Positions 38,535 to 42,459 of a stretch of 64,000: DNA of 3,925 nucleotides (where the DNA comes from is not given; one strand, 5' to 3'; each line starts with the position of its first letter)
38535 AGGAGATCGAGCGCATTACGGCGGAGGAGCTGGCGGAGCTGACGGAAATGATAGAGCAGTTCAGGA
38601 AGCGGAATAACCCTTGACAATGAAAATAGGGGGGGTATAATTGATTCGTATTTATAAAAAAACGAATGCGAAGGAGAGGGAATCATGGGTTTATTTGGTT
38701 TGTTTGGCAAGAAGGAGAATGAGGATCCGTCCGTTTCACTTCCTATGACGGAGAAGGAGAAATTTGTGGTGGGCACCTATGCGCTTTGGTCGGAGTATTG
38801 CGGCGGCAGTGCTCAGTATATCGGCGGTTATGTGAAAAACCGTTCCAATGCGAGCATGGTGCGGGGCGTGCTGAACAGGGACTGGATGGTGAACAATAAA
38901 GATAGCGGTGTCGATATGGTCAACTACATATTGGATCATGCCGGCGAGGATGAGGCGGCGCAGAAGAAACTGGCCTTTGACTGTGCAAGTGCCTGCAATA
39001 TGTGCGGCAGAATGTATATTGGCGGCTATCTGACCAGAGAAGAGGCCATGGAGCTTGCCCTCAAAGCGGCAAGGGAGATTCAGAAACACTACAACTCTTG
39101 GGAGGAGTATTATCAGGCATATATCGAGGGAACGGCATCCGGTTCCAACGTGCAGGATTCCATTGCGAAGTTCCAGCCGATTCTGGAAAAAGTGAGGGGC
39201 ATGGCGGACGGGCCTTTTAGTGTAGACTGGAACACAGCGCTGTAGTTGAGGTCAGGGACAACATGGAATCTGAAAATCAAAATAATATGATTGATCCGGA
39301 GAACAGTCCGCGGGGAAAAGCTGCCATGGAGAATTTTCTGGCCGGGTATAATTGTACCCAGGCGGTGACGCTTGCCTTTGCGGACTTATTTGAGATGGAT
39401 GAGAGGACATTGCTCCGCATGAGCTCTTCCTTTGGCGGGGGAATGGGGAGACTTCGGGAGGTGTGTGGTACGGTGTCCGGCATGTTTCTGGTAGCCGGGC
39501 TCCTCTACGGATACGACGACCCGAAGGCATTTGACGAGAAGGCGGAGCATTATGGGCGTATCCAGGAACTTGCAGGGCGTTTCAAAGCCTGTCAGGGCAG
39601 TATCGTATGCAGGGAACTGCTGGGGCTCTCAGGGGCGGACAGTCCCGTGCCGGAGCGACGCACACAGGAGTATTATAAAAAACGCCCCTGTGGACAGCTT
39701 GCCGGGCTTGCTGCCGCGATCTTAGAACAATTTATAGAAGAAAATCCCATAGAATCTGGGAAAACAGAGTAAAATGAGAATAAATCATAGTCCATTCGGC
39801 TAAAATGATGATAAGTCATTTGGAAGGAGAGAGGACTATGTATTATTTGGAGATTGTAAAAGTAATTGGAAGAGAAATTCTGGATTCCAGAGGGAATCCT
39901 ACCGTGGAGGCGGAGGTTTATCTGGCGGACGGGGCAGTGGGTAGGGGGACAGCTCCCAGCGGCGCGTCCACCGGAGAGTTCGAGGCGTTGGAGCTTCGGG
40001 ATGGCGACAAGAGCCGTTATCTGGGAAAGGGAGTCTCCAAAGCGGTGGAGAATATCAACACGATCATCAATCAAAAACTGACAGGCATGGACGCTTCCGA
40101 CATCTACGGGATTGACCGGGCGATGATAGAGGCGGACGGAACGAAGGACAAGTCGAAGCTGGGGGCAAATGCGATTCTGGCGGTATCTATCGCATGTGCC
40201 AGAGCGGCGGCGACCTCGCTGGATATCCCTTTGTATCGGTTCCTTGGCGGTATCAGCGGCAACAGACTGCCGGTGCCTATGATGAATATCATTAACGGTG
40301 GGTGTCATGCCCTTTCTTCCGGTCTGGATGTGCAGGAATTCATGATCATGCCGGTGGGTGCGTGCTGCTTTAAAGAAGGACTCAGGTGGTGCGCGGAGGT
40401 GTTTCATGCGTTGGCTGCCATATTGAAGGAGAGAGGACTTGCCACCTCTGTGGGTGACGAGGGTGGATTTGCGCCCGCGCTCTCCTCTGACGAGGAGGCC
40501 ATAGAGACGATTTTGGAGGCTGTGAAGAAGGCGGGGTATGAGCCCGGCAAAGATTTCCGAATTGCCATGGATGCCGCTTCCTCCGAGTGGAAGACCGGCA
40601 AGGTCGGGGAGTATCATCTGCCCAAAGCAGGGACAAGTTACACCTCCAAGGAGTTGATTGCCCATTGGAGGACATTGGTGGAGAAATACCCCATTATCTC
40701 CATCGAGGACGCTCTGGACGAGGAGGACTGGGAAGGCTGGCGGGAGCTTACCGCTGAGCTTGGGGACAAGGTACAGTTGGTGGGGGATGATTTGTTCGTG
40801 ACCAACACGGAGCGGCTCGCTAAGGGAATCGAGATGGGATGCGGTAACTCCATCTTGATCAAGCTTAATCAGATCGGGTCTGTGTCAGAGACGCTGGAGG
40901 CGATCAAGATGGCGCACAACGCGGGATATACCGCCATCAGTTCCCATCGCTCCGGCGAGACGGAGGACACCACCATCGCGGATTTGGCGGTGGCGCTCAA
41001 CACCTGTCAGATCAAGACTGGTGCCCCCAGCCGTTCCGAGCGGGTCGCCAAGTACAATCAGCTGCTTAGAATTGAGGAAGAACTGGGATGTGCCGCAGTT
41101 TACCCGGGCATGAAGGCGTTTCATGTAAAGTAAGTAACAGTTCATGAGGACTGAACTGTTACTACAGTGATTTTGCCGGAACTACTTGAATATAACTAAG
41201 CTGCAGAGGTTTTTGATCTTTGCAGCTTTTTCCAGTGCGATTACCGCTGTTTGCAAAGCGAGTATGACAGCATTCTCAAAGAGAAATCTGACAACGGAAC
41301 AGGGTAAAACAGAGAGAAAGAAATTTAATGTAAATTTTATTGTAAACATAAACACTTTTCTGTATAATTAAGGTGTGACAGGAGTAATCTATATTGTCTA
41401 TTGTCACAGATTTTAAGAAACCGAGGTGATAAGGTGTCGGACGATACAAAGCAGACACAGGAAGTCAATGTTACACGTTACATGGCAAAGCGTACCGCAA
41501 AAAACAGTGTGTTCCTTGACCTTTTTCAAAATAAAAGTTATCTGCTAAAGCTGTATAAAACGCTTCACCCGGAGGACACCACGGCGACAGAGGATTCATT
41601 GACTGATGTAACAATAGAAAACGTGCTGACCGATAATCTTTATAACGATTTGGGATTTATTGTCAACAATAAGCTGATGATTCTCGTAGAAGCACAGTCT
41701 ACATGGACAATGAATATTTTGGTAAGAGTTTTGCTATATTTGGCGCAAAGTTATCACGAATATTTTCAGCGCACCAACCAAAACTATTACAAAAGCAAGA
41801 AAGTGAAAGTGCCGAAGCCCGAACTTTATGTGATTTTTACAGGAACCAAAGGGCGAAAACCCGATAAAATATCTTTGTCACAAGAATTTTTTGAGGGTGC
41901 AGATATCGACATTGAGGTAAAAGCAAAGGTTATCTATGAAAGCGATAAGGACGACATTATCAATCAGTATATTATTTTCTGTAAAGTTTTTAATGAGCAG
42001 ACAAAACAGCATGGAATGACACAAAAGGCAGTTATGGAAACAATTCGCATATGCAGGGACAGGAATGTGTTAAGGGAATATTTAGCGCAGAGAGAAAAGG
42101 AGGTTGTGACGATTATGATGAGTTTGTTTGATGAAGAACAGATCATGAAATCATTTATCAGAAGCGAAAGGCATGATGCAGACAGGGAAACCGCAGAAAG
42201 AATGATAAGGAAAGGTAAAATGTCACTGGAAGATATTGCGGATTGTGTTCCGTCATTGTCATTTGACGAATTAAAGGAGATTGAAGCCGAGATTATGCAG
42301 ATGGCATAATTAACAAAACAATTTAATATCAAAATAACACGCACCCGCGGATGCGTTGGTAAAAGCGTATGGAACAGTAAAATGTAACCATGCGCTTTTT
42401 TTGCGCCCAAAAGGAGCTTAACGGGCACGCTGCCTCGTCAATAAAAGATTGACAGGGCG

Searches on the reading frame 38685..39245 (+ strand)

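Call 6: search_protein_families(library=pfam, max_evalue=0.01, proteins=[window:38685-39245:+])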
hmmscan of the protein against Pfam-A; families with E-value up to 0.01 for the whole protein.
window:38685-39245:+ (186 aa): 1 family
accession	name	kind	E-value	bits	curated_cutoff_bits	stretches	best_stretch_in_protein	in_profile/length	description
PF06889.16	DUF1266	-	2e-14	54.6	27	1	78-174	69-166/175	Protein of unknown function (DUF1266)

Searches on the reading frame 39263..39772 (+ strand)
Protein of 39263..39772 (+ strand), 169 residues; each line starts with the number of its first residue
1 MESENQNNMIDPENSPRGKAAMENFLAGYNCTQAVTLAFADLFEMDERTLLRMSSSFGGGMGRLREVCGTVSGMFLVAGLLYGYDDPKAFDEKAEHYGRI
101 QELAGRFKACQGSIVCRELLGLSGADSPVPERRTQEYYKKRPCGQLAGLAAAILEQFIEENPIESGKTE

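Call 6: search_protein_families(library=pfam, max_evalue=0.01, proteins=[window:39263-39772:+])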
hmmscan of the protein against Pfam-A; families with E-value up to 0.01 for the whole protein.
window:39263-39772:+ (169 aa): 1 family
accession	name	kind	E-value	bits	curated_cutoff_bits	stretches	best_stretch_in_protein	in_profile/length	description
PF09719.15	C_GCAxxG_C_C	-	1.5e-34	119.1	27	1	29-156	1-117/118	Putative redox-active protein (C_GCAxxG_C_C)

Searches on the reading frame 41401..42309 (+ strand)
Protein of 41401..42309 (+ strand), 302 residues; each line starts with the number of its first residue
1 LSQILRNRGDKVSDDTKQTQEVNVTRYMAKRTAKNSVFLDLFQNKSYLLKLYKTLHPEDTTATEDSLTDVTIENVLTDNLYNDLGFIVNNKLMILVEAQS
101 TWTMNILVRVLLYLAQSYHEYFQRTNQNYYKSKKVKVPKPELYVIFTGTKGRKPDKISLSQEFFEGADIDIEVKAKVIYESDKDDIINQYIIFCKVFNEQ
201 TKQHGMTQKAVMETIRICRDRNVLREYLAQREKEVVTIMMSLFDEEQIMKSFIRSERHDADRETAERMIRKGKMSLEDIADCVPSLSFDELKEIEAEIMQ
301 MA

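Call 4: search_protein_families(library=pfam, max_evalue=0.01, proteins=[window:41401-42309:+])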
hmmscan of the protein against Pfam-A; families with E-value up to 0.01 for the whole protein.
window:41401-42309:+ (302 aa): 0 families

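Call 7: search_protein_families(library=ncbifam, max_evalue=0.01, proteins=[window:41401-42309:+])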
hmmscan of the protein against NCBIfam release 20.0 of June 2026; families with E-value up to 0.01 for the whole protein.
window:41401-42309:+ (302 aa): 0 families

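Call 41: search_protein_families(library=pfam, max_evalue=5, proteins=[window:41401-42309:+])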
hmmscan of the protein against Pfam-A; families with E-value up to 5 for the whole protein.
window:41401-42309:+ (302 aa): 1 family
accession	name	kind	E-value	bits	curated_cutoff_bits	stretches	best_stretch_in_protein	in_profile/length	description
PF10115.14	HlyU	-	0.07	13.7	27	1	242-279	49-86/91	Transcriptional activator HlyU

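Call 42: find_homologous_proteins(query=window:41401-42309:+, max_evalue=0.001)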
Query window:41401-42309:+ (302 aa): 6430 proteins with E <= 0.001 among 7350 candidates; the best 120 are listed.
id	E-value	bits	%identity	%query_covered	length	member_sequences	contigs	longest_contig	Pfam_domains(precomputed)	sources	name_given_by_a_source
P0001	1.2e-211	718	91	69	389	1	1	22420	-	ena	-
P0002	2.5e-184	629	100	96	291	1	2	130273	-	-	-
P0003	9.2e-172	588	89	100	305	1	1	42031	-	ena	-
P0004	3.4e-167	573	88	100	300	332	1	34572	-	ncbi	-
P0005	6.5e-167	572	87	100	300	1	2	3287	-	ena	-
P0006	9.7e-167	571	88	100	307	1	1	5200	-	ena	-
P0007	1.1e-166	571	89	100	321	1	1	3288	-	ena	-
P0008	1.6e-166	571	90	96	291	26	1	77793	-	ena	-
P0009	2.5e-166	570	88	100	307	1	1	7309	-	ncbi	-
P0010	5.5e-166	569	88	100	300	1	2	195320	-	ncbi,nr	ncbi:hypothetical protein D7X88_04335 [bacterium C-53]|nr:hypothetical protein [Lachnospiraceae bact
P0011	6.3e-166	569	89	96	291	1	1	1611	-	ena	-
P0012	7.8e-166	568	88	100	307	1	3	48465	-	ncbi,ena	-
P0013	1.5e-165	567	89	100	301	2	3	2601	-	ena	-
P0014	3.5e-165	566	88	100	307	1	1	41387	-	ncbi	-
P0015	5.9e-165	565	87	100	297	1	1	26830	-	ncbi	-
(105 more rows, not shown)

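Call 43: find_encoding_contigs(protein=P0008, flank=10000, max_places=4)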
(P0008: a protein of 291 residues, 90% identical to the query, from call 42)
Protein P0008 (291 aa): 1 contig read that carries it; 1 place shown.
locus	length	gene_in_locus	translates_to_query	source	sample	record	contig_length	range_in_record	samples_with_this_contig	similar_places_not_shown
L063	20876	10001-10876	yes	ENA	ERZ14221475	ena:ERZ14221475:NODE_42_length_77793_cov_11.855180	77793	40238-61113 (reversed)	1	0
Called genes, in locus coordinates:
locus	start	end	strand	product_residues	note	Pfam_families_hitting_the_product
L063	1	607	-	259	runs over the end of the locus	PF20008:DUF6429, PF00583:Acetyltransf_1, PF13673:Acetyltransf_10 (weak), PF13508:Acetyltransf_7, PF13527:Acetyltransf_9 (weak)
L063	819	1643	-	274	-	PF01183:Glyco_hydro_25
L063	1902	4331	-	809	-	PF02687:FtsX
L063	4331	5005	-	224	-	PF02463:SMC_N (faint), PF00005:ABC_tran, PF13304:AAA_21 (faint)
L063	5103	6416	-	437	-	PF00512:HisKA, PF02518:HATPase_c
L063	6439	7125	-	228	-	PF00072:Response_reg, PF00486:Trans_reg_C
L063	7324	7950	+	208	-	-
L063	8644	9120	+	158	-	PF12844:HTH_19, PF13560:HTH_31, PF01381:HTH_3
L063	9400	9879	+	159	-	PF01381:HTH_3, PF12844:HTH_19, PF13443:HTH_26, PF13560:HTH_31, PF01706:FliG_C (weak)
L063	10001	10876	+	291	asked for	-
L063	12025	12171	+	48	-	-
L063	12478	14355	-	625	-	PF13560:HTH_31 (faint), PF01381:HTH_3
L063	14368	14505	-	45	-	-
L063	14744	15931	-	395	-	PF00438:S-AdoMet_synt_N, PF02772:S-AdoMet_synt_M, PF02773:S-AdoMet_synt_C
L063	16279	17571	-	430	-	PF00275:EPSP_synthase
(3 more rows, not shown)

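Call 44: find_encoding_contigs(protein=P0003, flank=10000, max_places=4)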
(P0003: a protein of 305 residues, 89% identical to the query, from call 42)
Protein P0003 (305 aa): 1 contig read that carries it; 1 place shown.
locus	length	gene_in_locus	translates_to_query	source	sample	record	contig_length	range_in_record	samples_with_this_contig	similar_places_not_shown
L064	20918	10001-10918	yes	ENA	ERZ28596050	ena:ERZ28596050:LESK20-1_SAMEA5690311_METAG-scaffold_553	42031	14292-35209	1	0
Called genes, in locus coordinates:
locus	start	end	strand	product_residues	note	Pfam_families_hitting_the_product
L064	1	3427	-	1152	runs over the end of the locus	PF02811:PHP, PF07733:DNA_pol3_alpha, PF17657:DNA_pol3_finger, PF14579:HHH_6, PF01336:tRNA_anti-codon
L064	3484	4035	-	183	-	PF00892:EamA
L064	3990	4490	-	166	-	PF00293:NUDIX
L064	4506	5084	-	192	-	PF06723:MreB_Mbl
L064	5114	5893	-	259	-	PF20008:DUF6429, PF00583:Acetyltransf_1, PF13673:Acetyltransf_10 (weak), PF13508:Acetyltransf_7, PF13527:Acetyltransf_9 (weak)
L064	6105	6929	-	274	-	PF01183:Glyco_hydro_25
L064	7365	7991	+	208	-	-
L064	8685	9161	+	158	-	PF12844:HTH_19, PF13560:HTH_31, PF01381:HTH_3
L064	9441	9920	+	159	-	PF01381:HTH_3, PF12844:HTH_19, PF13443:HTH_26, PF13560:HTH_31, PF01706:FliG_C (weak)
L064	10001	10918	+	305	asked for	-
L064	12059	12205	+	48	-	-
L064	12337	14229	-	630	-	PF13560:HTH_31 (faint), PF01381:HTH_3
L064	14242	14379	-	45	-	-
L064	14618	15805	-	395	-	PF00438:S-AdoMet_synt_N, PF02772:S-AdoMet_synt_M, PF02773:S-AdoMet_synt_C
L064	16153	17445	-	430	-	PF00275:EPSP_synthase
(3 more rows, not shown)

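Call 57: search_solved_structures(query=window:41401-42309:+, max_evalue=1)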
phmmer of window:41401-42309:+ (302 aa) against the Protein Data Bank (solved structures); distinct sequences matched with E-value up to 1: 0.

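Call 75: predict_structure(alignment_id=A3)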
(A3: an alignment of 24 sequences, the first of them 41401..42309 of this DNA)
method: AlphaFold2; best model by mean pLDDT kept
length: 302 residues; sequences in the alignment: 24
mean_pLDDT: 47.4   pTM: 0.33
mean pLDDT of the five models: 47.4, 47.2, 45.5, 44.2, 41.9
residues with pLDDT >= 90: 1; 70-90: 45; 50-70: 55; < 50: 201
segments of 3 or more residues with pLDDT < 50: 1-41, 77-103, 128-131, 133-258
pLDDT, mean of each block of 10 residues (from residue 1): 29 25 24 39 59 63 69 52 40 45 52 56 49 46 42 39 39 43 30 29 35 36 38 34 38 39 81 87 80 79 55
secondary structure, 60 per line:
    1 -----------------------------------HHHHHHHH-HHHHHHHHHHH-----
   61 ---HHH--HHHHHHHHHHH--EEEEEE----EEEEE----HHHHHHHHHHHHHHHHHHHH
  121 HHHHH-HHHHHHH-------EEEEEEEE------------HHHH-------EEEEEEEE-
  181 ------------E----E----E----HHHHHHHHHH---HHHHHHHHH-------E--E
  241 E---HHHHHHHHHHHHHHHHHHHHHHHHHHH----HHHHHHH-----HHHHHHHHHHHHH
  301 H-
elements in order: H36-43 H45-55 H69-79 E82-87 E92-96 H101-125 H127-133 E141-148 H161-164 E172-179 H208-217 H221-229 H245-271 H276-282 H288-301

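Call 83: search_dna_similar(query=window:41401-42309:+, collection=plasmids, mode=protein, max_evalue=0.001, max_rows=15)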
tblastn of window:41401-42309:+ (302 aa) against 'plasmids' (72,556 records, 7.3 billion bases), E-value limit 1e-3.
No match.
